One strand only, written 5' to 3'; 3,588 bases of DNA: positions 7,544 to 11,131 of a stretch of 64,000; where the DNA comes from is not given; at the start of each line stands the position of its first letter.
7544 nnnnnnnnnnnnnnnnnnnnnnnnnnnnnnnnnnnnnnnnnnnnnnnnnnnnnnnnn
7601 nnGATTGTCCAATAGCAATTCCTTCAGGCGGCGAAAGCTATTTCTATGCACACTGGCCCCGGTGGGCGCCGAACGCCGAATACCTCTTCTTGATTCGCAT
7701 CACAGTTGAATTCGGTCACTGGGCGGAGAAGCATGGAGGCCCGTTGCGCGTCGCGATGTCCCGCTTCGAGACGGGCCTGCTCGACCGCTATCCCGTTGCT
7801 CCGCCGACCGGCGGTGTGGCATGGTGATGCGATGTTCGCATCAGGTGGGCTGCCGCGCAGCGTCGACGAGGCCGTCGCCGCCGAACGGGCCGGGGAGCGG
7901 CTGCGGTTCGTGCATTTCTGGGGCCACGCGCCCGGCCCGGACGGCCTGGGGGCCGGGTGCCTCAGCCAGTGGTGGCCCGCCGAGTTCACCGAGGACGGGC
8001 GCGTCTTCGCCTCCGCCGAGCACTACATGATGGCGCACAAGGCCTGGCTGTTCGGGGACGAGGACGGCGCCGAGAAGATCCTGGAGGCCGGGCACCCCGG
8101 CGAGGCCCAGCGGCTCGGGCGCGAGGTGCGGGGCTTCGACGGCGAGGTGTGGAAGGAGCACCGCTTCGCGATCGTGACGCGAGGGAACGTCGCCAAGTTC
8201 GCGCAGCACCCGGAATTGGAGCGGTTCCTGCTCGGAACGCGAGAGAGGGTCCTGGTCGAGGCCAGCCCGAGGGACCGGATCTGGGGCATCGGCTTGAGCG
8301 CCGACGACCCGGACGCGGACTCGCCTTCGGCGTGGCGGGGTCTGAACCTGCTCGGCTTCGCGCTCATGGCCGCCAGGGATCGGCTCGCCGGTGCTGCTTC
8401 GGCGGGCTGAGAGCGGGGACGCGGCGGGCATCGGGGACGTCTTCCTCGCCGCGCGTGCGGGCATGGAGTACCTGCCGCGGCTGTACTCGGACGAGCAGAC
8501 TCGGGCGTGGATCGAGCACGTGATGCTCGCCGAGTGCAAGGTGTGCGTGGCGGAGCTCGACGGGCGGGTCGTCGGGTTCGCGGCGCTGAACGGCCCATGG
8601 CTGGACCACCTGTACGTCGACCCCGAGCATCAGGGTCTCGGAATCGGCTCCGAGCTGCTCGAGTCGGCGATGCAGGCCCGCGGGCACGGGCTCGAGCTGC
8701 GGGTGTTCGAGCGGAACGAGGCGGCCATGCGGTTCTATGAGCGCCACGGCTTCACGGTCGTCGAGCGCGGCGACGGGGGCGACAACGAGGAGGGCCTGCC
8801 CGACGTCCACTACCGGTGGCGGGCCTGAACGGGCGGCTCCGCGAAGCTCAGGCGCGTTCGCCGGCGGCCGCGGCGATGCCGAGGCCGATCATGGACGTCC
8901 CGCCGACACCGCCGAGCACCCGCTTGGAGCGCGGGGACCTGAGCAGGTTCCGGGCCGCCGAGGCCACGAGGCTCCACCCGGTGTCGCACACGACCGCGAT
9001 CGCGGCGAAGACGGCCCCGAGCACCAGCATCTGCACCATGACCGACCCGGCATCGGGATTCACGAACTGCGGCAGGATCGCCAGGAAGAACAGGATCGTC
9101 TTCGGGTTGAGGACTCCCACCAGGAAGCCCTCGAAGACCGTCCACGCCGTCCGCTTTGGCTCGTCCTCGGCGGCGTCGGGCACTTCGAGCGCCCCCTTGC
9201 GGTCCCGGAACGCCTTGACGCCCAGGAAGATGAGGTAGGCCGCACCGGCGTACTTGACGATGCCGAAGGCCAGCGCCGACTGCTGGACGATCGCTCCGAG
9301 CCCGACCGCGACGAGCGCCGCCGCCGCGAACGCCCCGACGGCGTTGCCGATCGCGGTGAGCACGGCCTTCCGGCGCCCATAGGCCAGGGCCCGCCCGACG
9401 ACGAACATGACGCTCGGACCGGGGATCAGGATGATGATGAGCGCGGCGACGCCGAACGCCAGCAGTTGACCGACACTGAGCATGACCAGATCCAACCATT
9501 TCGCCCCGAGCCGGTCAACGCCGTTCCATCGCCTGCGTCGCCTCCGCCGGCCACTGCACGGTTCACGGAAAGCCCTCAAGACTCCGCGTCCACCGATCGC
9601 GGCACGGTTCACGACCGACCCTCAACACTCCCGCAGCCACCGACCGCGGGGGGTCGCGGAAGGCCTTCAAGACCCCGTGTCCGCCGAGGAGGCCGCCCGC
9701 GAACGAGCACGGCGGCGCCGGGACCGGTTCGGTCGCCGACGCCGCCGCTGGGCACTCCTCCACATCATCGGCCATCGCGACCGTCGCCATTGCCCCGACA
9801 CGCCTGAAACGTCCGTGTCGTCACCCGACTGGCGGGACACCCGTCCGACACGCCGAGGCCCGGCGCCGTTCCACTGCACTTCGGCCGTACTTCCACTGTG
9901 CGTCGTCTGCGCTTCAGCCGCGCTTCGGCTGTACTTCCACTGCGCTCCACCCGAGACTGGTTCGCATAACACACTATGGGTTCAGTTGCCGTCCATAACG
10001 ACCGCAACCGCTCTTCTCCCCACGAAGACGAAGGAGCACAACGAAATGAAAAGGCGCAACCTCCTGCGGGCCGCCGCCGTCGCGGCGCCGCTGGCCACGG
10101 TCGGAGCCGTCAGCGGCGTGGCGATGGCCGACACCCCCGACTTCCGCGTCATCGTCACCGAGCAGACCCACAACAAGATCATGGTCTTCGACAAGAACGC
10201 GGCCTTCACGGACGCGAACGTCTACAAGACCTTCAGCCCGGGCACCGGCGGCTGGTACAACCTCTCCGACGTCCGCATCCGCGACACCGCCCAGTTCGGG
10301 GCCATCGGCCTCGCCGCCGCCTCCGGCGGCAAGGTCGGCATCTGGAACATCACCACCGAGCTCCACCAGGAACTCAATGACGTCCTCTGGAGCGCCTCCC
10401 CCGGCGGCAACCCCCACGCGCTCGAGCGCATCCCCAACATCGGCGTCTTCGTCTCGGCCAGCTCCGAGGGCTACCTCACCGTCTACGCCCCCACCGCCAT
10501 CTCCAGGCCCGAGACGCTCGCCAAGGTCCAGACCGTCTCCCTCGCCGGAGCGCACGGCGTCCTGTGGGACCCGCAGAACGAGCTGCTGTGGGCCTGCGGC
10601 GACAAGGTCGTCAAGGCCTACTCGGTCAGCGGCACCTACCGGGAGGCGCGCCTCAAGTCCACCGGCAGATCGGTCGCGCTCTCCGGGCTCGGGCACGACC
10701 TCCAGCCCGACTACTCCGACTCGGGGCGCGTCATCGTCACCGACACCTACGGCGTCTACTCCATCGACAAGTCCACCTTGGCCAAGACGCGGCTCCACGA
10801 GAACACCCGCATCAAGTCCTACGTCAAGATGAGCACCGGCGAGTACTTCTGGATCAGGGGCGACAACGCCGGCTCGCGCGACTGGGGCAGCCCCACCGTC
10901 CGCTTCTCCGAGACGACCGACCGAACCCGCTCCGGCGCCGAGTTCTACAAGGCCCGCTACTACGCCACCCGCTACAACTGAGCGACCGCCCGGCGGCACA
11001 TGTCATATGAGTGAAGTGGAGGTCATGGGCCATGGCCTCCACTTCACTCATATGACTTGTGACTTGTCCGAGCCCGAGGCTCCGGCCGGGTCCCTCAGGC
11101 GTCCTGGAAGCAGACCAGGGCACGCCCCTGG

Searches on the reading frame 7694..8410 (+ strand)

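Call 97: search_protein_families(library=pfam, proteins=[window:7694-8410:+], max_evalue=0.001)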
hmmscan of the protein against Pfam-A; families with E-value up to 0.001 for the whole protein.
window:7694-8410:+ (238 aa): 1 family
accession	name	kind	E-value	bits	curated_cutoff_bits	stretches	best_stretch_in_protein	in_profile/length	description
PF08719.17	NADAR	-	2e-53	181.5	35.1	1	85-231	8-162/163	NADAR domain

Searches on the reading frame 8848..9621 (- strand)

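Call 97: search_protein_families(library=pfam, proteins=[window:8848-9621:-], max_evalue=0.001)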
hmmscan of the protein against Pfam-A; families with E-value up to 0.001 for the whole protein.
window:8848-9621:- (257 aa): 1 family
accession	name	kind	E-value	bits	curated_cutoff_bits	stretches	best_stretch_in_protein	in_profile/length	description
PF01810.24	LysE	-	7.2e-31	107.6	25.6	1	61-251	1-189/193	LysE type translocator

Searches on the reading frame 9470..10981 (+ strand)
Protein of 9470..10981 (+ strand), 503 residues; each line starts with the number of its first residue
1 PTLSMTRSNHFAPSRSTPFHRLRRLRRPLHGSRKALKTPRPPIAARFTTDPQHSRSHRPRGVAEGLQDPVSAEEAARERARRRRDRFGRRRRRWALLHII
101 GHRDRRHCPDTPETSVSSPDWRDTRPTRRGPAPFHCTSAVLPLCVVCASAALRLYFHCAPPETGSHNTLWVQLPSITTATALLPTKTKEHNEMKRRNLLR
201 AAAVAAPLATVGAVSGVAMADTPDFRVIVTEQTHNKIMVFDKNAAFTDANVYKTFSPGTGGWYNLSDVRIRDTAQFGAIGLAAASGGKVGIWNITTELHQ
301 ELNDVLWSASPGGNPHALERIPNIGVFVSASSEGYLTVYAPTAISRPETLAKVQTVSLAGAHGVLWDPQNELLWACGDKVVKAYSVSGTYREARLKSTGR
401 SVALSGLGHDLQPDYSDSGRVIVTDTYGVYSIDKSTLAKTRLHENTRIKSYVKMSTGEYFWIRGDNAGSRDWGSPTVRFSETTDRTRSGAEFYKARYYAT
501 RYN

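Call 97: search_protein_families(library=pfam, proteins=[window:9470-10981:+], max_evalue=0.001)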
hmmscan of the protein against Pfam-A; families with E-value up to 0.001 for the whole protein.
window:9470-10981:+ (503 aa): 1 family
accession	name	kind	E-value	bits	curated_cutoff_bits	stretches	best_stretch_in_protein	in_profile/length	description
PF20138.4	DUF6528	-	5.1e-08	32.6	23.5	1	218-450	32-266/327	Family of unknown function (DUF6528)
